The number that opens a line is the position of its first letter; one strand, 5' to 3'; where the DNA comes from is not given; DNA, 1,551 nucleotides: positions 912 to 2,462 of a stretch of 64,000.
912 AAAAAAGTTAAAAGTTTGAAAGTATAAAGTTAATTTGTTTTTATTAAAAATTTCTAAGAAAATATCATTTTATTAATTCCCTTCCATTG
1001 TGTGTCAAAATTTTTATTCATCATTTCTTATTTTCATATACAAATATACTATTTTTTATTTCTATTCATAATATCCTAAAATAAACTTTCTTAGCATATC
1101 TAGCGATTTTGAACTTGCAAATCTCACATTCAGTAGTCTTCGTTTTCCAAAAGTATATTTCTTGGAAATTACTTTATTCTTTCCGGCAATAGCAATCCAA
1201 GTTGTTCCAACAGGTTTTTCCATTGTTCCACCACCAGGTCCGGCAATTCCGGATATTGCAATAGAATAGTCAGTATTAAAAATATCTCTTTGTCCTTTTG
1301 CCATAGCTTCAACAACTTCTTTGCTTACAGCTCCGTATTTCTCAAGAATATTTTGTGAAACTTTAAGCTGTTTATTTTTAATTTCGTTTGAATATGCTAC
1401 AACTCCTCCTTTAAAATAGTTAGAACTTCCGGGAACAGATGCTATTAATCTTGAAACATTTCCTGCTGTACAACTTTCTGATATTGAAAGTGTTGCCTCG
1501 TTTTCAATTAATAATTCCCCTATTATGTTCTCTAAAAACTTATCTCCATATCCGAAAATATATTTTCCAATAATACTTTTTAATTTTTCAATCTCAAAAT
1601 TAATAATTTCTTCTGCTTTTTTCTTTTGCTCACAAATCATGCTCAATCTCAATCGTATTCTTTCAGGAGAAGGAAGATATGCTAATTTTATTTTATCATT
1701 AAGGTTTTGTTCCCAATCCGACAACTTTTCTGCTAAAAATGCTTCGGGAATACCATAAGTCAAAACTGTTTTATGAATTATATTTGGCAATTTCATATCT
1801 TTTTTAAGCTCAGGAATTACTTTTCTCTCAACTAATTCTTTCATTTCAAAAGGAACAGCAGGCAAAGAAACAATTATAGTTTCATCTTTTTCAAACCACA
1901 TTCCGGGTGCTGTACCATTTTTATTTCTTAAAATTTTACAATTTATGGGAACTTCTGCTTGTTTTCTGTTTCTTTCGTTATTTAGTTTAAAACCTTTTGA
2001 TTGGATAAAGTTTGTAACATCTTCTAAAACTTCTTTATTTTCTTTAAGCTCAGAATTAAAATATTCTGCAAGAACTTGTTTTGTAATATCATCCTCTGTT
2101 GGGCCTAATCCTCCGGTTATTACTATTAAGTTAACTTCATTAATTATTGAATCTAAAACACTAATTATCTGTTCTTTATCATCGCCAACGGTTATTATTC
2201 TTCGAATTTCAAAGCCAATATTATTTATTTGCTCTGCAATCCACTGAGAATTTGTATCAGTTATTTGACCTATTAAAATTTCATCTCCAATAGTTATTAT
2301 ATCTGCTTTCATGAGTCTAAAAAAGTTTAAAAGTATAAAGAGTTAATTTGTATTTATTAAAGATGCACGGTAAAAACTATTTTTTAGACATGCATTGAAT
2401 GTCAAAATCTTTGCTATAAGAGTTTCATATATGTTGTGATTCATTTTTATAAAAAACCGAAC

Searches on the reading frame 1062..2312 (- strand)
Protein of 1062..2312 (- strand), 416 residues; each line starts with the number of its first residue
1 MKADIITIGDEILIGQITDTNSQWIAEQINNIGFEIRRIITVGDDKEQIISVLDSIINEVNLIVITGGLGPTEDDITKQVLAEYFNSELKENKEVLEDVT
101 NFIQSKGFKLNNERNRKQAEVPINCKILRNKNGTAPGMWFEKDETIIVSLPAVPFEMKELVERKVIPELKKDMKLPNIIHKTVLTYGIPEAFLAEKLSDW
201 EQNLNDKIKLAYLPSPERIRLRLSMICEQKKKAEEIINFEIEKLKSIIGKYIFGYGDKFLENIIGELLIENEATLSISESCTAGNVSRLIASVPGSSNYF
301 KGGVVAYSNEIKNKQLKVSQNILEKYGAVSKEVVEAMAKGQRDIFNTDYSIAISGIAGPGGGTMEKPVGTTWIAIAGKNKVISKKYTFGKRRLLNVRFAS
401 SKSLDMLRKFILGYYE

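Call 14: search_protein_families(library=pfam, proteins=[window:1062-2312:-])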
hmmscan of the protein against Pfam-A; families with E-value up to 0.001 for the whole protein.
window:1062-2312:- (416 aa): 3 families
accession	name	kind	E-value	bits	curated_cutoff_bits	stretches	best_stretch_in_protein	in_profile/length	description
PF02464.23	CinA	-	1.1e-51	174.9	23.5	1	259-410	3-154/155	Competence-damaged protein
PF00994.29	MoCF_biosynth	-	1e-34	119.7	26.6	1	5-171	2-144/144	Probable molybdopterin binding domain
PF18146.6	CinA_KH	-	3.2e-14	53.2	27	1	180-254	1-73/73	Damage-inducible protein CinA KH domain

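Call 57: find_homologous_proteins(query=window:1062-2312:-, max_evalue=1e-60)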
Query window:1062-2312:- (416 aa): 7995 proteins with E <= 1e-60 among 8000 candidates; the best 120 are listed.
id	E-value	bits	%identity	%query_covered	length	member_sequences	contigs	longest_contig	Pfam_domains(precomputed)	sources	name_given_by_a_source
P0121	2.1e-256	868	96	100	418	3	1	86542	PF18146.7,PF00994.30,PF02464.24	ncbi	-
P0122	4.4e-216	735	81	100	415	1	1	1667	PF18146.7,PF00994.30,PF02464.24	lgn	-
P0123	1.2e-207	708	76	100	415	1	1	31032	PF18146.7,PF00994.30,PF02464.24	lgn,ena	-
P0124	5.9e-207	705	76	100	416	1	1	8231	PF18146.7,PF00994.30,PF02464.24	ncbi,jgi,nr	ncbi:MAG: competence/damage-inducible protein A [Chlorobi bacterium]|nr:competence/damage-inducible 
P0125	5.1e-204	696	75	100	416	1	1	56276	PF18146.7,PF00994.30,PF02464.24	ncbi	-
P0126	1.0e-203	695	75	100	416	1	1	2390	PF18146.7,PF00994.30,PF02464.24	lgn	-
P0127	1.0e-203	695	75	100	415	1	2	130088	PF18146.7,PF00994.30,PF02464.24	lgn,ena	-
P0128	1.1e-200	685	74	100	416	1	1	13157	PF18146.7,PF00994.30,PF02464.24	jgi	-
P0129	1.2e-199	681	74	100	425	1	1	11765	PF18146.7,PF00994.30,PF02464.24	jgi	-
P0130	4.0e-199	680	73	100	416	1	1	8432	PF18146.7,PF00994.30,PF02464.24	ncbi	-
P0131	6.9e-196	669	73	100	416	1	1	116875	PF18146.7,PF00994.30,PF02464.24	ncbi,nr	ncbi:MAG: competence/damage-inducible protein A [Bacteroidales bacterium]|nr:competence/damage-induc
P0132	3.5e-195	667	73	100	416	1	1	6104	PF18146.7,PF00994.30,PF02464.24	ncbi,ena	-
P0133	1.6e-187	641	69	100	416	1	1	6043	PF18146.7,PF00994.30,PF02464.24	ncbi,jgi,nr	ncbi:MAG: competence/damage-inducible protein A [Bacteroidetes bacterium]|nr:MAG: competence/damage-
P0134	2.8e-187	641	68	100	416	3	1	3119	PF18146.7,PF00994.30,PF02464.24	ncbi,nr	ncbi:MAG: competence/damage-inducible protein A [Bacteroidales bacterium]|nr:competence/damage-induc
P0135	5.9e-186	636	68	100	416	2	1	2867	PF18146.7,PF00994.30,PF02464.24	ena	-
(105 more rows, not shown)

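Call 58: find_encoding_contigs(protein=P0121, flank=10000, max_places=1)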
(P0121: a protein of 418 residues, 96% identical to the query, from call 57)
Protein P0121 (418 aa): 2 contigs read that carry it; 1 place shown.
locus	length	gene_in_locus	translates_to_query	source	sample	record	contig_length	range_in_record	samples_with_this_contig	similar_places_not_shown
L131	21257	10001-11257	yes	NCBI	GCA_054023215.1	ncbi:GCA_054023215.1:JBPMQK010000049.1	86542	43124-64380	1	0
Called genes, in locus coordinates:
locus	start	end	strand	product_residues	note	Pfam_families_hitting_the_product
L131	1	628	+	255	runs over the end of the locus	PF07719:TPR_2 (faint), PF13432:TPR_16 (faint), PF13414:TPR_11 (faint), PF06347:SH3_4 (weak), PF08239:SH3_3 (faint)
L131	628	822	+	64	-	-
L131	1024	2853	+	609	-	PF08497:Radical_SAM_N, PF04055:Radical_SAM (weak), PF11842:DUF3362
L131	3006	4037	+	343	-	PF18962:Por_Secre_tail (weak)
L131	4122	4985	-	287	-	PF00140:Sigma70_r1_2, PF04542:Sigma70_r2, PF04539:Sigma70_r3, PF08281:Sigma70_r4_2 (faint), PF04545:Sigma70_r4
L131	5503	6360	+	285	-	-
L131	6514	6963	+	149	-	PF13442:Cytochrome_CBB3, PF00034:Cytochrom_C (weak)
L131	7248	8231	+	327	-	PF01180:DHO_dh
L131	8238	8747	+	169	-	PF14595:Thioredoxin_9 (weak), PF00085:Thioredoxin (weak)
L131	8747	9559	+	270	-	PF00175:NAD_binding_1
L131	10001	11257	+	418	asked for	PF00994:MoCF_biosynth, PF18146:CinA_KH, PF02464:CinA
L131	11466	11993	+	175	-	-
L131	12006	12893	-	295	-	PF01678:DAP_epimerase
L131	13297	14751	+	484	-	PF00089:Trypsin, PF13365:Trypsin_2, PF00595:PDZ, PF13180:PDZ_2, PF17820:PDZ_6, PF12812:PDZ_1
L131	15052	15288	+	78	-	-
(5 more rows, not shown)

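Call 59: find_encoding_contigs(protein=P0123, flank=10000, max_places=1)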
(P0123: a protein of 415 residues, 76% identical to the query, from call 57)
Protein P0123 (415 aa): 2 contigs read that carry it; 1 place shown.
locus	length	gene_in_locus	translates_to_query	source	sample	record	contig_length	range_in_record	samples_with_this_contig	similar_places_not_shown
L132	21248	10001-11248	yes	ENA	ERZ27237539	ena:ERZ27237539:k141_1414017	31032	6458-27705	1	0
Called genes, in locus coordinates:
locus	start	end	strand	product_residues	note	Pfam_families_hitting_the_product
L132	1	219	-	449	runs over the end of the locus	PF03062:MBOAT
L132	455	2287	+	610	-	PF00999:Na_H_Exchanger, PF02254:TrkA_N (faint)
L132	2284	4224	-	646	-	PF07676:PD40, PF00691:OmpA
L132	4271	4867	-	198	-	-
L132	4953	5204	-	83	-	-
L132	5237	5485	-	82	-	PF04226:Transgly_assoc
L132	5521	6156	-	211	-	PF27271:AF_1327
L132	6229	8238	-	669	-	PF00133:tRNA-synt_1, PF09334:tRNA-synt_1g, PF08264:Anticodon_1, PF19303:Anticodon_3, PF01588:tRNA_bind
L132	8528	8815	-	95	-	PF05635:23S_rRNA_IVP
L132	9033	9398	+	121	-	PF00085:Thioredoxin, PF13098:Thioredoxin_2, PF13905:Thioredoxin_8 (faint)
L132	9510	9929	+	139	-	PF00085:Thioredoxin, PF14595:Thioredoxin_9 (weak), PF00578:AhpC-TSA (weak), PF13098:Thioredoxin_2, PF13905:Thioredoxin_8 (faint)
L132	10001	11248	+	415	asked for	PF00994:MoCF_biosynth, PF18146:CinA_KH, PF02464:CinA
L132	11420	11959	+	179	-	-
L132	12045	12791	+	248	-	-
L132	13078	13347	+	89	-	PF09603:Fib_succ_major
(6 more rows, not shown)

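Call 60: find_encoding_contigs(protein=P0127, flank=10000, max_places=1)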
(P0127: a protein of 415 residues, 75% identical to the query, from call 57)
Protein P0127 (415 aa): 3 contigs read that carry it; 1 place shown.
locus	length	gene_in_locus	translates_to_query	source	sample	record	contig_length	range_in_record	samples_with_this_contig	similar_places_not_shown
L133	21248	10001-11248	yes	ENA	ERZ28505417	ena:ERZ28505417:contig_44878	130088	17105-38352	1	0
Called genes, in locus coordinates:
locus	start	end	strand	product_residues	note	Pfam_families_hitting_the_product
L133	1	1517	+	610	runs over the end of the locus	PF00999:Na_H_Exchanger, PF02254:TrkA_N (weak)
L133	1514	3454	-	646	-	PF07676:PD40, PF00691:OmpA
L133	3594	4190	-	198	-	-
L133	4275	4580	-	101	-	-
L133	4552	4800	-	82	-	PF04226:Transgly_assoc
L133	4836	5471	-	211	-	PF27271:AF_1327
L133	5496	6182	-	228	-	PF13505:OMP_b-brl (weak), PF10895:DUF2715 (weak)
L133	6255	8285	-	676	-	PF00133:tRNA-synt_1, PF09334:tRNA-synt_1g, PF08264:Anticodon_1, PF19303:Anticodon_3, PF01588:tRNA_bind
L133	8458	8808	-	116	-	PF05635:23S_rRNA_IVP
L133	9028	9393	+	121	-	PF00085:Thioredoxin, PF13098:Thioredoxin_2, PF13728:TraF (weak), PF13905:Thioredoxin_8 (faint)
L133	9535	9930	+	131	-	PF00085:Thioredoxin, PF00578:AhpC-TSA (weak), PF14595:Thioredoxin_9 (weak), PF13098:Thioredoxin_2, PF13905:Thioredoxin_8 (faint)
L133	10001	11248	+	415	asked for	PF00994:MoCF_biosynth, PF18146:CinA_KH, PF02464:CinA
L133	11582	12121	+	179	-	-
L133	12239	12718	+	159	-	-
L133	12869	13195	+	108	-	PF06445:GyrI-like, PF14526:Cass2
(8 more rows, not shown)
